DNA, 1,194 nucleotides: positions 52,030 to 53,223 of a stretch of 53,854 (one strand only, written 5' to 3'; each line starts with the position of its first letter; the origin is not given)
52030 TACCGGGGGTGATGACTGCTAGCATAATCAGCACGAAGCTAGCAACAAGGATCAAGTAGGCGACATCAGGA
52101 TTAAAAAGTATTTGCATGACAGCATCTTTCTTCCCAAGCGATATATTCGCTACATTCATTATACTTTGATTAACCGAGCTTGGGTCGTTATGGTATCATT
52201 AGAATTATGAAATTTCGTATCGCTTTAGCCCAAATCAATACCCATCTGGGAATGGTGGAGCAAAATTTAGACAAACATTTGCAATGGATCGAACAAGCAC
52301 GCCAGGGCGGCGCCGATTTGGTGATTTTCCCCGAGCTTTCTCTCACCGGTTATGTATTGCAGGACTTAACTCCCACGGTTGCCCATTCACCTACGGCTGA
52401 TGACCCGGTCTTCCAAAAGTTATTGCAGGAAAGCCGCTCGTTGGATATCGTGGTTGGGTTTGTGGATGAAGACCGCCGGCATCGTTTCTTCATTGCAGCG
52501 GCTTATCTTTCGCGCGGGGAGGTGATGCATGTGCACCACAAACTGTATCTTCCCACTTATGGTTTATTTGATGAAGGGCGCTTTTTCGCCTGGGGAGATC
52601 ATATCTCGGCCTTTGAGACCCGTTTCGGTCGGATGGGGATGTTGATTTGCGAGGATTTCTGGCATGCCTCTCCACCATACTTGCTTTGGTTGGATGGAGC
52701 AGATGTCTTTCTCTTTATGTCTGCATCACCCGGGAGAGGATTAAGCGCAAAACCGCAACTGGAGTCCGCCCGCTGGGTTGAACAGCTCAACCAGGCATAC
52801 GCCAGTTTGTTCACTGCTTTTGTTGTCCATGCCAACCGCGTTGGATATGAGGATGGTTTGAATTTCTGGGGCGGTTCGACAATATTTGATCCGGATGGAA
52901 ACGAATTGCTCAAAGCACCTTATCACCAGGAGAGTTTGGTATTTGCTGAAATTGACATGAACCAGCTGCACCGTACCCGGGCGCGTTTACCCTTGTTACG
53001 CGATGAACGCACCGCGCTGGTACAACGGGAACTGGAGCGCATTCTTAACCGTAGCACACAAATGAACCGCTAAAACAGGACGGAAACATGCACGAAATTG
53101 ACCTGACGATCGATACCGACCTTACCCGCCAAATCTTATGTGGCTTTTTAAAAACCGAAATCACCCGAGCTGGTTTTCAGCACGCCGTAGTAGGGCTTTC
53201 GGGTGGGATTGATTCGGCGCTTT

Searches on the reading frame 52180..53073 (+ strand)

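Call 58: search_protein_families(library=pfam, proteins=[window:52180-53073:+], max_evalue=0.00001)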
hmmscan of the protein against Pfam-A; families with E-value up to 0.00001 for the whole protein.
window:52180-53073:+ (297 aa): 1 family
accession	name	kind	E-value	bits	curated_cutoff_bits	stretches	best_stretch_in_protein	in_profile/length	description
PF00795.27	CN_hydrolase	-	2.8e-36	125.6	23.2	1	13-267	1-255/256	Carbon-nitrogen hydrolase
